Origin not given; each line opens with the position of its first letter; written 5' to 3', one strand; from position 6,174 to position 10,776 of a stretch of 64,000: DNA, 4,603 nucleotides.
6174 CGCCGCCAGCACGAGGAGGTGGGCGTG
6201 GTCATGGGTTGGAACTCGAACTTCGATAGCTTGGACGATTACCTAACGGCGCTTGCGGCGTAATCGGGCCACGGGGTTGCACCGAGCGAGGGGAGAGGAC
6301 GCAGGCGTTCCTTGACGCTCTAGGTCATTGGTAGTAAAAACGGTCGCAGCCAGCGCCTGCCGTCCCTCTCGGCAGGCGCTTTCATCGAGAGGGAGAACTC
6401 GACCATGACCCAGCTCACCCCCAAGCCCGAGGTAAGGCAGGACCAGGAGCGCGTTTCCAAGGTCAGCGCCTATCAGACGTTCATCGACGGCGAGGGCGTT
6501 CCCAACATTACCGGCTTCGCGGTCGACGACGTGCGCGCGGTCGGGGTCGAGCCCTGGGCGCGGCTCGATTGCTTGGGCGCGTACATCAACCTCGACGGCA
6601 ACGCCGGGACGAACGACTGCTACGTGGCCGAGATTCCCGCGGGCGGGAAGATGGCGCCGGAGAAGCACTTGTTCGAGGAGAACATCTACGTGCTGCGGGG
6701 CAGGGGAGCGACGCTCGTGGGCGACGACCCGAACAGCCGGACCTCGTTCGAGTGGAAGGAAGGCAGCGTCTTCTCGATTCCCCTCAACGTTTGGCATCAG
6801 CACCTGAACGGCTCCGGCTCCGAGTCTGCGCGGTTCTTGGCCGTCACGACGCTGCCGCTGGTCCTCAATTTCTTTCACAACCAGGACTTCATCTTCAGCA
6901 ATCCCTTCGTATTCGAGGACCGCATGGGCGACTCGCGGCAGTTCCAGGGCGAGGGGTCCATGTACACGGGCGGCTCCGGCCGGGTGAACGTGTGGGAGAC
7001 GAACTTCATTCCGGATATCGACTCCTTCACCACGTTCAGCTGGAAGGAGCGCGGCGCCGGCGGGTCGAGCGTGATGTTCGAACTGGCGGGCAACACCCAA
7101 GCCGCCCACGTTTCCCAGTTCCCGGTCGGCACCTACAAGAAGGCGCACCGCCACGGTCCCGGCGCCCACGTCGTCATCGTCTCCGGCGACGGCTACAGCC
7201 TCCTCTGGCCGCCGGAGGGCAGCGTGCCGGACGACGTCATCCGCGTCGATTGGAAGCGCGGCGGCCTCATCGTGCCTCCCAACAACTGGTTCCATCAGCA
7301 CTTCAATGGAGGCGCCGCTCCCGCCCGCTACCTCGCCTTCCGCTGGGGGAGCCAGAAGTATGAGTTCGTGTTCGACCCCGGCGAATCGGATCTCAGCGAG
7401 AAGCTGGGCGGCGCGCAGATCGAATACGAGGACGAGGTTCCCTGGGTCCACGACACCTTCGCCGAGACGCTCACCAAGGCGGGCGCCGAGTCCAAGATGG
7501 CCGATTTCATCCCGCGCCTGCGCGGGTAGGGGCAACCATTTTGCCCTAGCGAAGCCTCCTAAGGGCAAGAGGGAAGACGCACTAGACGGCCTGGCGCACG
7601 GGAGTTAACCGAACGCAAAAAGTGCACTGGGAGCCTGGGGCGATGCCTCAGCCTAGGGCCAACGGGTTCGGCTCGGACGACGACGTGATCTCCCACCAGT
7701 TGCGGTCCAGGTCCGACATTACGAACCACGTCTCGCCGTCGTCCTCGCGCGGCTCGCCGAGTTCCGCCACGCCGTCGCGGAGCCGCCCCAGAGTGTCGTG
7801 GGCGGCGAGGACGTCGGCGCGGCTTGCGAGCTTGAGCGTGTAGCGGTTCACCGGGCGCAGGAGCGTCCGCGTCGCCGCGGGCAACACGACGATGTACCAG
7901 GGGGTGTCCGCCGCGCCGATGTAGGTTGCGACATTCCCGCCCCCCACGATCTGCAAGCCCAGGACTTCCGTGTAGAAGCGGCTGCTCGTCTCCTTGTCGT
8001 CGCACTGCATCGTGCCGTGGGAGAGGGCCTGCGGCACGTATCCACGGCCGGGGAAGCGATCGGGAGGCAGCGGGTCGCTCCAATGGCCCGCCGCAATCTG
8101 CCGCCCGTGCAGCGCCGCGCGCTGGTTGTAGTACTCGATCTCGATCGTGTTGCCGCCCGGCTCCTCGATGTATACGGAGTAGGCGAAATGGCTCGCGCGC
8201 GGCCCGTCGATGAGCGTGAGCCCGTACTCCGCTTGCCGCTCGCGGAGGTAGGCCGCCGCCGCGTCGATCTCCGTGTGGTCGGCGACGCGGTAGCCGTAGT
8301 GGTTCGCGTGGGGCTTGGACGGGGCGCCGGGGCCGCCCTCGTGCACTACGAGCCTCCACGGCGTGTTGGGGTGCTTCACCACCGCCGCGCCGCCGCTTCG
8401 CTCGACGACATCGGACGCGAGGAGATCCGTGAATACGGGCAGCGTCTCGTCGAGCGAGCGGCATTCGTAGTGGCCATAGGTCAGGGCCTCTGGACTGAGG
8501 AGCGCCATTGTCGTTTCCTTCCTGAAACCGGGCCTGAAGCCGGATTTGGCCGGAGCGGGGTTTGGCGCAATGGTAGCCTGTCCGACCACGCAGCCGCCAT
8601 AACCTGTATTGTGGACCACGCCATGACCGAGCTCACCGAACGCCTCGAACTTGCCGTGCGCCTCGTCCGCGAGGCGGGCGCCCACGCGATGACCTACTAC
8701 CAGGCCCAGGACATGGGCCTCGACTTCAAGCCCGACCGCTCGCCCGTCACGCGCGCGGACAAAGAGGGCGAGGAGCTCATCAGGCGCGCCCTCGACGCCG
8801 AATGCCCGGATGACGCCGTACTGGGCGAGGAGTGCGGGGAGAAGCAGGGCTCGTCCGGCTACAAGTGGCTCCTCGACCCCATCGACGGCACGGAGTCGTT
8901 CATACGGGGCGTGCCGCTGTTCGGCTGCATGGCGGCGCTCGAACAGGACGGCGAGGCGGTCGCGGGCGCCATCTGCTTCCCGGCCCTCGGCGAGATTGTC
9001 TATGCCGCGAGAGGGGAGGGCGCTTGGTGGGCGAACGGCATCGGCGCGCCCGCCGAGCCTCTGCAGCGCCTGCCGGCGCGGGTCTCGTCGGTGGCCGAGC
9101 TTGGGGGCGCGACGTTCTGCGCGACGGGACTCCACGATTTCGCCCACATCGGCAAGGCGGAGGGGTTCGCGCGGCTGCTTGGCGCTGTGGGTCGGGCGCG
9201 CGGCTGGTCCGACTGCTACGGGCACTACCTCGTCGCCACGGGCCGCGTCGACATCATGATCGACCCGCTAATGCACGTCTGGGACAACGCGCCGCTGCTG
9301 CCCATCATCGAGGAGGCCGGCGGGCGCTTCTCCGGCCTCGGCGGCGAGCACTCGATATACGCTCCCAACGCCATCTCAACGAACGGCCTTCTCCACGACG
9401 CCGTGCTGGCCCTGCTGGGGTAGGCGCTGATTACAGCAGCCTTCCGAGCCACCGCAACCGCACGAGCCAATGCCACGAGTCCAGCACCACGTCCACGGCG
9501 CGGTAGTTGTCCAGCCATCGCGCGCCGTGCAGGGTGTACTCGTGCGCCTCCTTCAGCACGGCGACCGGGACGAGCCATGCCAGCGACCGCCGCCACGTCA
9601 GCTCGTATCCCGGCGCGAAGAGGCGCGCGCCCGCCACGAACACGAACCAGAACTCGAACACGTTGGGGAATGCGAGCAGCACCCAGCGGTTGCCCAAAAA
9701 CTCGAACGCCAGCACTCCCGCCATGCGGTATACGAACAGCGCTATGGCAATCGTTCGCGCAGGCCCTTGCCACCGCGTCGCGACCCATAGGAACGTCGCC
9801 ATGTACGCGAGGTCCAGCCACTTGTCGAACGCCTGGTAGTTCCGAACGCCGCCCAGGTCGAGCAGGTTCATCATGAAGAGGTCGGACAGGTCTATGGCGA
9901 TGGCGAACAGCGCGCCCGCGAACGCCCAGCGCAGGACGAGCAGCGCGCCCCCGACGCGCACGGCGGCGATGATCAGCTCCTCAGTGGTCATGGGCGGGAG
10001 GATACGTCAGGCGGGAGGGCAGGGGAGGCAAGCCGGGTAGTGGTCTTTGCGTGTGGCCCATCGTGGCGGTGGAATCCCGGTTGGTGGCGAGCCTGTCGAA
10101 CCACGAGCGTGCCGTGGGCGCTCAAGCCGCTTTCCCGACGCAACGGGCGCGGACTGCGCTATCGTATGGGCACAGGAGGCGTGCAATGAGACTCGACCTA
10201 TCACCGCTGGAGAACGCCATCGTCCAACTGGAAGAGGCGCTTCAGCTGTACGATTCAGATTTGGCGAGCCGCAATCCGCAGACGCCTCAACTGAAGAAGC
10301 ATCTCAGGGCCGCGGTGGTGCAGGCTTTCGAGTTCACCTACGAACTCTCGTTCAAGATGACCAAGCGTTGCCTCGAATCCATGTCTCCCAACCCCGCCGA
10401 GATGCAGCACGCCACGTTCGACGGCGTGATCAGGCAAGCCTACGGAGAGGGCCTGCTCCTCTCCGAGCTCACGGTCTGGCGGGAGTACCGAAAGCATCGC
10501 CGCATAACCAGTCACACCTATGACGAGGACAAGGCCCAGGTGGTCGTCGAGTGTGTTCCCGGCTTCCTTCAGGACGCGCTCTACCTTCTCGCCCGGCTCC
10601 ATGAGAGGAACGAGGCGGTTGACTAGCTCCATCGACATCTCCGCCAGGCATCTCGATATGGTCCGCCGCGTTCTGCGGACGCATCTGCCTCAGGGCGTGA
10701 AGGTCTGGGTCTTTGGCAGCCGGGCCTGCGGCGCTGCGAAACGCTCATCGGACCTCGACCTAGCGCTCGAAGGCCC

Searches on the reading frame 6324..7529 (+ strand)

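Call 49: search_protein_families(library=pfam, proteins=[window:6324-7529:+], max_evalue=0.001)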
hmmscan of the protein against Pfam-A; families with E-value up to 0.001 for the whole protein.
window:6324-7529:+ (401 aa): 4 families
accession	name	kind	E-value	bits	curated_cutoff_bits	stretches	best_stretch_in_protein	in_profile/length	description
PF07883.17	Cupin_2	-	1.3e-10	41.3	27.2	1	101-174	2-69/70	Cupin domain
PF00190.28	Cupin_1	-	6.2e-06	26.3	22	0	104-176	40-115/151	Cupin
PF12973.13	Cupin_7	-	8.5e-05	22.8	27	0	100-135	36-71/105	ChrR Cupin-like domain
PF02041.22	Auxin_BP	-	0.0004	20.5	21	0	104-187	51-138/167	Auxin binding protein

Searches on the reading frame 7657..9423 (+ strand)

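Call 49: search_protein_families(library=pfam, proteins=[window:7657-9423:+], max_evalue=0.001)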
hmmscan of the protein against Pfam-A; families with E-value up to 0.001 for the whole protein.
window:7657-9423:+ (588 aa): 1 family
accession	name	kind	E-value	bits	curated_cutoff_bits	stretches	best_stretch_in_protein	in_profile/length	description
PF00459.30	Inositol_P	-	3.6e-38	132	27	1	326-572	2-249/271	Inositol monophosphatase family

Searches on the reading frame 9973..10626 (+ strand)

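Call 73: search_protein_families(library=pfam, proteins=[window:9973-10626:+], max_evalue=0.001)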
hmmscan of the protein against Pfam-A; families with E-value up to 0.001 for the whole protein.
window:9973-10626:+ (217 aa): 1 family
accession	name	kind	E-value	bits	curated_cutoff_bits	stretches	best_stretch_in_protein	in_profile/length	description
PF08780.16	NTase_sub_bind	-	2.4e-27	95.9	31.8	1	75-210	2-125/126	Nucleotidyltransferase substrate binding protein like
